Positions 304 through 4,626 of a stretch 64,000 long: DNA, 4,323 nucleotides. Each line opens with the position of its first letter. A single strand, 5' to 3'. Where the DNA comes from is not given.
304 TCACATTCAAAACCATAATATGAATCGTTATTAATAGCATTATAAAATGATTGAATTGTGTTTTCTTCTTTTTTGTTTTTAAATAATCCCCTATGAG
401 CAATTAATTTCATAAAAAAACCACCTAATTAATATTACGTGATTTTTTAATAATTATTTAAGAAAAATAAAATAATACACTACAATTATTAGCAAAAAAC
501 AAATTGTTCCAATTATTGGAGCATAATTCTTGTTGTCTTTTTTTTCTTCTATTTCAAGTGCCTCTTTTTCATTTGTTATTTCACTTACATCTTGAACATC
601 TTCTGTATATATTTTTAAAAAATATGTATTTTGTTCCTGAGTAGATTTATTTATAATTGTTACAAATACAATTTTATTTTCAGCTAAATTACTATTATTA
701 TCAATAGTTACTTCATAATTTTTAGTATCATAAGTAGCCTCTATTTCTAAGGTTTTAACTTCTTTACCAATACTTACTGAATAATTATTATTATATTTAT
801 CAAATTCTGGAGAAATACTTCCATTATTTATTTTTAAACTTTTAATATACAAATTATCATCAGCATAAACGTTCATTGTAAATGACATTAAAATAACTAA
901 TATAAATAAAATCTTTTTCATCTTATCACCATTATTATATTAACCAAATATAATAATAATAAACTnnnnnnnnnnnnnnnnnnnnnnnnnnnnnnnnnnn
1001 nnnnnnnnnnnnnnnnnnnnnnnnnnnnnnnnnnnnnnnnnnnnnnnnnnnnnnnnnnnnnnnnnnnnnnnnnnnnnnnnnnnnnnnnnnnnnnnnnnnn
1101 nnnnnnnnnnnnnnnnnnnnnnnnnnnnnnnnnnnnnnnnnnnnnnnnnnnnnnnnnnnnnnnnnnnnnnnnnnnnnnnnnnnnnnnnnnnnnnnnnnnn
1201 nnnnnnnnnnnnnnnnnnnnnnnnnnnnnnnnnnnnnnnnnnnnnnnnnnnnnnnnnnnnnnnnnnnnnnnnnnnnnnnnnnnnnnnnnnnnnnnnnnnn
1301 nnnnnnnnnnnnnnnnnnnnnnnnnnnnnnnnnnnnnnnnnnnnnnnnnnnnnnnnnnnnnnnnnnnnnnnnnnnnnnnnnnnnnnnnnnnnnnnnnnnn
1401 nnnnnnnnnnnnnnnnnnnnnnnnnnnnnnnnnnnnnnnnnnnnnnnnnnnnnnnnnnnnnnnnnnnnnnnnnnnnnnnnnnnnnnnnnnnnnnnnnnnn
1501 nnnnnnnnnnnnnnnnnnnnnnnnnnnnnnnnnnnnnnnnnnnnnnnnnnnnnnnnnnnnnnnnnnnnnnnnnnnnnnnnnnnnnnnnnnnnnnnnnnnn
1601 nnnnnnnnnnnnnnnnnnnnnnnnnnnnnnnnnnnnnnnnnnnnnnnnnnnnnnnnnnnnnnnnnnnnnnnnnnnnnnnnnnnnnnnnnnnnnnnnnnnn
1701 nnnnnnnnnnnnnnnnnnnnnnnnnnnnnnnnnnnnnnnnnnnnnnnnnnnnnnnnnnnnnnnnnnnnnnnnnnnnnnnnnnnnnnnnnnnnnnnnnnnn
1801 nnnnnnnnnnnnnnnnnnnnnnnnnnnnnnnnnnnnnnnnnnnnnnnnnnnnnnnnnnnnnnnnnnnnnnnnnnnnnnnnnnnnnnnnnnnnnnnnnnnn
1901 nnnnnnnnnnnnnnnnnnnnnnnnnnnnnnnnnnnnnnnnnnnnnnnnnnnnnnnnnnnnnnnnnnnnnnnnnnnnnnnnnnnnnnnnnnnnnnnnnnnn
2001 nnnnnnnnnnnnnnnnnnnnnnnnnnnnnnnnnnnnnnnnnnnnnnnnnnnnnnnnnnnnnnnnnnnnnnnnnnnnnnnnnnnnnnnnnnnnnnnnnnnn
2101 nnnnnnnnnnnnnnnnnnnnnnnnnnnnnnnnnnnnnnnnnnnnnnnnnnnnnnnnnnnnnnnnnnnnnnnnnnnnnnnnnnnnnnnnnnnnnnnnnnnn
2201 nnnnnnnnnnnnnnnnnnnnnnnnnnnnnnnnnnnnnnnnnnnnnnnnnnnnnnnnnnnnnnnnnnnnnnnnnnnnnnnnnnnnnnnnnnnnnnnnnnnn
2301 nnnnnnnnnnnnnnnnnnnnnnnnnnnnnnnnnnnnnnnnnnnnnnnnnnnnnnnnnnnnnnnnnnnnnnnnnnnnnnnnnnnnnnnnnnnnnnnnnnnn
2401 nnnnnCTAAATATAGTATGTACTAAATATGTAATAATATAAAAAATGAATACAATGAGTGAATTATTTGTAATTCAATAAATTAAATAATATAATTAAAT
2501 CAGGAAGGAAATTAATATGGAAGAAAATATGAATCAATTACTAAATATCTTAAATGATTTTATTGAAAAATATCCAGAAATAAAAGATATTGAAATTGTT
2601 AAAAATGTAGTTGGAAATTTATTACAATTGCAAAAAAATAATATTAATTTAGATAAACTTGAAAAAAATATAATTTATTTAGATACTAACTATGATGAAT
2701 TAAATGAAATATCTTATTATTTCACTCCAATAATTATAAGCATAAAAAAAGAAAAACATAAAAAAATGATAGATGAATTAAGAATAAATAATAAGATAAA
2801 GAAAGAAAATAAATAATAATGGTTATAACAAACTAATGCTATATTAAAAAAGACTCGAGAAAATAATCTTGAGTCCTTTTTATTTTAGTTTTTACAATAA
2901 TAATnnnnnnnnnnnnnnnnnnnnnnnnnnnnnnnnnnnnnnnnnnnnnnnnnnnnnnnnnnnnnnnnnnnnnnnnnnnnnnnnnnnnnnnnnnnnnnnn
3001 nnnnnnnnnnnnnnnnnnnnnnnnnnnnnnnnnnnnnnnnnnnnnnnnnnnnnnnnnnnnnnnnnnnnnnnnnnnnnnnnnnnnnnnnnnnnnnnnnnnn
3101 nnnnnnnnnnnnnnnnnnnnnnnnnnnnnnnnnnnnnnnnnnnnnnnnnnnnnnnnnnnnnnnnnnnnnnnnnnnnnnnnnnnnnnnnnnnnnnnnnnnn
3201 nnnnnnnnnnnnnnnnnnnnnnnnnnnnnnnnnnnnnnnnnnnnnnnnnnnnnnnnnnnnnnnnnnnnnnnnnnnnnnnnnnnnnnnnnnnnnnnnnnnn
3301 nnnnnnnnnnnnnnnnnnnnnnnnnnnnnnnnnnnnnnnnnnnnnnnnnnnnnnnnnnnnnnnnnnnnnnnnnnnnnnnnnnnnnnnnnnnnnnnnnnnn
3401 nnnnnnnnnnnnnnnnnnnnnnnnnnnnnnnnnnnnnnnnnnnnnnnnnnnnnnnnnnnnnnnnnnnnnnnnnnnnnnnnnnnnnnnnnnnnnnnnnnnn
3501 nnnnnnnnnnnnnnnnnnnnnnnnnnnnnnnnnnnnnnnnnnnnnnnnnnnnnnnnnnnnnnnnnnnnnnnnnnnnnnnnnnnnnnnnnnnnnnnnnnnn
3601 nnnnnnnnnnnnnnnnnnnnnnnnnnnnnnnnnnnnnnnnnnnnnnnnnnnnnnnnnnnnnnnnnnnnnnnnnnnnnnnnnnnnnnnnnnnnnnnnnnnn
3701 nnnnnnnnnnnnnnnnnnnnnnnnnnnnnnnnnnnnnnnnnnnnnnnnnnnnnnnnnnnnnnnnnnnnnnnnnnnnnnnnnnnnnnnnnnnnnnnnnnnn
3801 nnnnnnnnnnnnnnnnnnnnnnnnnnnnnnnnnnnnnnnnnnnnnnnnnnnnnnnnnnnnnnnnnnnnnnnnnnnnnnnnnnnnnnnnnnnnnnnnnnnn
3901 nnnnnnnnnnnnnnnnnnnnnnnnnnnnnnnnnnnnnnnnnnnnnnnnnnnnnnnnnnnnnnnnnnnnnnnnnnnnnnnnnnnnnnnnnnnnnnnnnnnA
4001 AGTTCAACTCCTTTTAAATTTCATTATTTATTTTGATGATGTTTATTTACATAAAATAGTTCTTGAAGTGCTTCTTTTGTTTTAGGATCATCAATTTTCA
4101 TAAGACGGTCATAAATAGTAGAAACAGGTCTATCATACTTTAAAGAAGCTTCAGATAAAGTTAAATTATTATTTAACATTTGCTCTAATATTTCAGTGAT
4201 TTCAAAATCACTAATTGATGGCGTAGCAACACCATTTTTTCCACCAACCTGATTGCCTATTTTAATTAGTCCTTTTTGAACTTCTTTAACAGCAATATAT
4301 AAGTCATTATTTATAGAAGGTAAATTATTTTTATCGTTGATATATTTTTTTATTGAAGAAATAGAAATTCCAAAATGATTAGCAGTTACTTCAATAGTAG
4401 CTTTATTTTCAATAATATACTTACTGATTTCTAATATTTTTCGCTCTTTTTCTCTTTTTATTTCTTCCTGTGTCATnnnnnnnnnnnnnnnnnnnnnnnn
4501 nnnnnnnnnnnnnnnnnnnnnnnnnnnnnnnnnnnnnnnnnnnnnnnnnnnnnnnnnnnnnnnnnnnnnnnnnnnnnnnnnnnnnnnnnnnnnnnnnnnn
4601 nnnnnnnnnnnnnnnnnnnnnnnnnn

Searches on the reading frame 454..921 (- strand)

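Call 81: search_protein_families(library=pfam, proteins=[window:454-921:-], max_evalue=0.01)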
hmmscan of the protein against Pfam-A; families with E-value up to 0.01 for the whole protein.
window:454-921:- (155 aa): 1 family
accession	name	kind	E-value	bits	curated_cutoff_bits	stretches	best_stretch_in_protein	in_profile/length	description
PF12733.13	Cadherin-like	-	0.0017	19.2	24.2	1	27-105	2-87/89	Cadherin-like beta sandwich domain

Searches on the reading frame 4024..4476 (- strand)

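Call 81: search_protein_families(library=pfam, proteins=[window:4024-4476:-], max_evalue=0.01)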
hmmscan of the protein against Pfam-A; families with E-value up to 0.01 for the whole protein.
window:4024-4476:- (150 aa): 5 families
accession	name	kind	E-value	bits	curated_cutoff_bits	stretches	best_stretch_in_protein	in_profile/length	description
PF12116.14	SpoIIID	-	2.1e-12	47.4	27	1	11-66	5-58/82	Stage III sporulation protein D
PF13518.12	HTH_28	-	8.8e-06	26.1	25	0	15-47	3-34/52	Helix-turn-helix domain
PF12844.13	HTH_19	-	0.00067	20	30.2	1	18-56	5-42/64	Helix-turn-helix domain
PF04545.22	Sigma70_r4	-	0.0013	18.6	24.1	0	9-44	7-39/50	Sigma-70, region 4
PF05225.22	HTH_psq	-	0.004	17.3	20.4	0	98-124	10-35/45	helix-turn-helix, Psq domain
